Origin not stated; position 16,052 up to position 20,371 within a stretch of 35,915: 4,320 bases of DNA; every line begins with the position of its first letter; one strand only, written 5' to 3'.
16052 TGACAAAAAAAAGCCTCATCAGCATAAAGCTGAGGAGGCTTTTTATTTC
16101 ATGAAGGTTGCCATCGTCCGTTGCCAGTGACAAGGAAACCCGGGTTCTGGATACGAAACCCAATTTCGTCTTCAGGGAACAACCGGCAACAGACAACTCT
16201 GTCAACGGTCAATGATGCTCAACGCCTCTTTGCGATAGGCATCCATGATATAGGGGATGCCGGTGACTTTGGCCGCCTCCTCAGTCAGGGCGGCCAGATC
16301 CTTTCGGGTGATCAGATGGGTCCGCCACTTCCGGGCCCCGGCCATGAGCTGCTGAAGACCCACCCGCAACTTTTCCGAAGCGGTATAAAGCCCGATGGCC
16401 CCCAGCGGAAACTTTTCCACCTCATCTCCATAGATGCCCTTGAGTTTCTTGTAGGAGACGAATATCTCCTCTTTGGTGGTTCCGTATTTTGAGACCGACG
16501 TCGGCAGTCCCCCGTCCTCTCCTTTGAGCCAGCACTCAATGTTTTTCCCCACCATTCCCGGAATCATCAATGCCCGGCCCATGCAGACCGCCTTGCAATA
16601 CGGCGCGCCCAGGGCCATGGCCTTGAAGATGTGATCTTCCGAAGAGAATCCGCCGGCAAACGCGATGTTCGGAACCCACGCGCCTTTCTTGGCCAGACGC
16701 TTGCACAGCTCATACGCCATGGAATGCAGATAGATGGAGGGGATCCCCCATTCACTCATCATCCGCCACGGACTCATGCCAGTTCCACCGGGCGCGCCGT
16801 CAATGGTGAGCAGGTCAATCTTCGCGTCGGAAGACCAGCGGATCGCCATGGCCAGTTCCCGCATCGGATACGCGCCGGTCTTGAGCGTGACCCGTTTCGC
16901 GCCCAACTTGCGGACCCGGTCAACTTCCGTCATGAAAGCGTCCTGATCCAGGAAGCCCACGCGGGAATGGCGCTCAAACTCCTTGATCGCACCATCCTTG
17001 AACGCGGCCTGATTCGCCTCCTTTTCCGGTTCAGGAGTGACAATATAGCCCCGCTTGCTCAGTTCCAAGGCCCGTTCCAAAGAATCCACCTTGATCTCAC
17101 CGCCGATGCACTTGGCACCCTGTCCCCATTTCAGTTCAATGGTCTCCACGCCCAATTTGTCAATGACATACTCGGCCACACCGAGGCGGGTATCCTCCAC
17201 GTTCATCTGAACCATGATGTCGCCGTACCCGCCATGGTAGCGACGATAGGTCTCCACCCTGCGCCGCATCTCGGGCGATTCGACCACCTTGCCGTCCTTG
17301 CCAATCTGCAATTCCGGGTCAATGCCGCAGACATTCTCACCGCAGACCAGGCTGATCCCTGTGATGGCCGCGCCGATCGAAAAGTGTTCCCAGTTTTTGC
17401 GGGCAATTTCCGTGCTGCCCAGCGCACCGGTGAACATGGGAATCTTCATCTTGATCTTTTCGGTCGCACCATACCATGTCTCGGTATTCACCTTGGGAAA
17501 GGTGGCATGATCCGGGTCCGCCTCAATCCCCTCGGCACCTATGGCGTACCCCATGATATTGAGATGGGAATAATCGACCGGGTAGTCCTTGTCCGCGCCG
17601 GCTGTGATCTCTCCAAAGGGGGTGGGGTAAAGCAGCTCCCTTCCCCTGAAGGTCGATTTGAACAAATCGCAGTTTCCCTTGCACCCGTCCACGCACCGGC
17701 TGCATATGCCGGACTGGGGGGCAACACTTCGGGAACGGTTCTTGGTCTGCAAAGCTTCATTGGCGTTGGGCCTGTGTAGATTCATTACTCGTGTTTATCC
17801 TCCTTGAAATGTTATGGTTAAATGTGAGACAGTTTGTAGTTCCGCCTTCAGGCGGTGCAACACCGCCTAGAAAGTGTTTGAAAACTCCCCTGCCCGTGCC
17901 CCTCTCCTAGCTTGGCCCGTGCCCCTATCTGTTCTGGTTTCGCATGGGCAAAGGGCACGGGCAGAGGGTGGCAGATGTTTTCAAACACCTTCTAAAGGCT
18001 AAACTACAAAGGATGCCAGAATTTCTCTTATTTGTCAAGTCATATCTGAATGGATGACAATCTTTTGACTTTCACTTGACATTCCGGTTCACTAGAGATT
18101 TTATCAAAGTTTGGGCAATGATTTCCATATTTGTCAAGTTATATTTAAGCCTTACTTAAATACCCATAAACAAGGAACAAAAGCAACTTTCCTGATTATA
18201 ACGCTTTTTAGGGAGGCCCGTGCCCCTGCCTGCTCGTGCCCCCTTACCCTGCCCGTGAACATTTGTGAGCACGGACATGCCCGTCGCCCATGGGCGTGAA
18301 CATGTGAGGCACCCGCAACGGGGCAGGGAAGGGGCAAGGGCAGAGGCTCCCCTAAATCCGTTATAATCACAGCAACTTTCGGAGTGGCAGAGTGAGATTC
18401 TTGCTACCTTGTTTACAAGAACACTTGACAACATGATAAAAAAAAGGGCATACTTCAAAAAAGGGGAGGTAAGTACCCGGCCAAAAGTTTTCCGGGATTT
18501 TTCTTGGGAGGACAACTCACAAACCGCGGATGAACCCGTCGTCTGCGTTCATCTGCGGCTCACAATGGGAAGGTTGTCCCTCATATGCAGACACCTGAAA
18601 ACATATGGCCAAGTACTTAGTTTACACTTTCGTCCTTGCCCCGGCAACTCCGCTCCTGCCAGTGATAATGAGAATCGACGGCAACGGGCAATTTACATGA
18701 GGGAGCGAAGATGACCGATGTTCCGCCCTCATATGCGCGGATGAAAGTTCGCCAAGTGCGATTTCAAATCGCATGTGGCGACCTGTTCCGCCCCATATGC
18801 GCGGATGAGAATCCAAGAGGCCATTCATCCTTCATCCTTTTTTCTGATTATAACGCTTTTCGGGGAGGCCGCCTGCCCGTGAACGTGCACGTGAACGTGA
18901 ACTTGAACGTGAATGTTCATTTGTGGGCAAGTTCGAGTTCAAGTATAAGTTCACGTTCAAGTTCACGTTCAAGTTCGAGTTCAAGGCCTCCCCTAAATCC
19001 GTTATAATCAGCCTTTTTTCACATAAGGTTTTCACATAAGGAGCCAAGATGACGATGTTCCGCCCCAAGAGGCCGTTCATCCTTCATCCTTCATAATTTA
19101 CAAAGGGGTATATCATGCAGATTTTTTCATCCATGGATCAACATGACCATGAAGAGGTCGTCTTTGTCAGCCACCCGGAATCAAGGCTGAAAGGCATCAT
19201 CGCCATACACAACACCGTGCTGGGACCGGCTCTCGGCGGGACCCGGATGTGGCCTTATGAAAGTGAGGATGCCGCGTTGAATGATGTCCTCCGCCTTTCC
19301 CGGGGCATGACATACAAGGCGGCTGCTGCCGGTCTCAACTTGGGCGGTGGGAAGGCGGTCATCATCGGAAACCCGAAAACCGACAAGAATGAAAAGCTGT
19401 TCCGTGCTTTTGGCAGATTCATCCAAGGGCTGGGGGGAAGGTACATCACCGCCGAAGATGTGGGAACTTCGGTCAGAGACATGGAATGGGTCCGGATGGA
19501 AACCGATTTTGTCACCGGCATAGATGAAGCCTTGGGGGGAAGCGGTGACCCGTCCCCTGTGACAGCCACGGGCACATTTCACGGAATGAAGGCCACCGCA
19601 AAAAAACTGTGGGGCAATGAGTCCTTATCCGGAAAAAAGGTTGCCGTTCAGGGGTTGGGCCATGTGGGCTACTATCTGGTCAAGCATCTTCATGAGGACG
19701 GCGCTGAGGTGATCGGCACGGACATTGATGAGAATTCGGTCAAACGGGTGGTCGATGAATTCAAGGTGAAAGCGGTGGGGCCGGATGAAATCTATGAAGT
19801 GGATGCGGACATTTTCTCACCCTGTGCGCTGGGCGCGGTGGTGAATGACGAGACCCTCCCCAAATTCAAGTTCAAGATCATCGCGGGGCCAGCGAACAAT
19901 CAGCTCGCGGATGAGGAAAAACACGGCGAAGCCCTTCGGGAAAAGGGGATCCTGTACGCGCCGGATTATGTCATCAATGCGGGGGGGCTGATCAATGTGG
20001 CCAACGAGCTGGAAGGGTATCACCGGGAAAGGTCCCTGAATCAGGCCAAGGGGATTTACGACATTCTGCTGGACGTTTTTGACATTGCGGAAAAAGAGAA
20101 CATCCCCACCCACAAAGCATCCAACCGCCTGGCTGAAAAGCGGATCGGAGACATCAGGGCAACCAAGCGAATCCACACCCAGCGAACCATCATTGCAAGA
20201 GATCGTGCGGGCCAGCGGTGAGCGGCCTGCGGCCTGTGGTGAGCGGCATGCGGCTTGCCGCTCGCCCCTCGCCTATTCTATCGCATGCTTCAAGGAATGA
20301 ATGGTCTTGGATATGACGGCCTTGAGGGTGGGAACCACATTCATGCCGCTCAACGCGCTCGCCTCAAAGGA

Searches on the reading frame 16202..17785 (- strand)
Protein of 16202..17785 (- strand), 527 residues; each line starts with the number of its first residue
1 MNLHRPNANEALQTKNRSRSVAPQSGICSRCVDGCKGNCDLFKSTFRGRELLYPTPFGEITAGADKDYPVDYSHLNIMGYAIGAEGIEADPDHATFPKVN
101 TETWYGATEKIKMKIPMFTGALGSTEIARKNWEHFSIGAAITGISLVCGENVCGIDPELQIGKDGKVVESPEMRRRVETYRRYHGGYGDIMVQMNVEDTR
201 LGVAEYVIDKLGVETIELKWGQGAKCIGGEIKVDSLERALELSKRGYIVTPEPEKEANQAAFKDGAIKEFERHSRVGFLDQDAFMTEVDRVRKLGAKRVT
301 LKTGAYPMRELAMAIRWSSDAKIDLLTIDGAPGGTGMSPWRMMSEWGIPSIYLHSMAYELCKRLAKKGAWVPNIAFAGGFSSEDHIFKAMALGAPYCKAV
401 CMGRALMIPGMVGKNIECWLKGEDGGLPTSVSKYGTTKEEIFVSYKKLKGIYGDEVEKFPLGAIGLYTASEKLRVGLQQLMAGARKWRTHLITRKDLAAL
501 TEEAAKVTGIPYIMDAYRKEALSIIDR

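Call 35: search_protein_families(library=pfam, proteins=[window:16202-17785:-], max_evalue=0.00001)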
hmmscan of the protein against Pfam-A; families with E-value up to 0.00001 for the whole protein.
window:16202-17785:- (527 aa): 1 family
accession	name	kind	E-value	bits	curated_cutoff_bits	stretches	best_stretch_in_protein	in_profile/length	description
PF01645.23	Glu_synthase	-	3e-14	53.4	20.4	1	288-408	195-309/369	Conserved region in glutamate synthase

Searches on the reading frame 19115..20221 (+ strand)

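Call 35: search_protein_families(library=pfam, proteins=[window:19115-20221:+], max_evalue=0.00001)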
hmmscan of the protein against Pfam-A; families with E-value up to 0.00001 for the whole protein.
window:19115-20221:+ (368 aa): 2 families
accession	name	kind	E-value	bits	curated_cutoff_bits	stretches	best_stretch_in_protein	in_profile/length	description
PF02812.23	ELFV_dehydrog_N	-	1.5e-33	115.7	25.3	1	13-130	2-127/129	Glu/Leu/Phe/Val dehydrogenase, dimerisation domain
PF00208.27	ELFV_dehydrog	-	2.6e-21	76.9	23.4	2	209-344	89-233/241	Glutamate/Leucine/Phenylalanine/Valine dehydrogenase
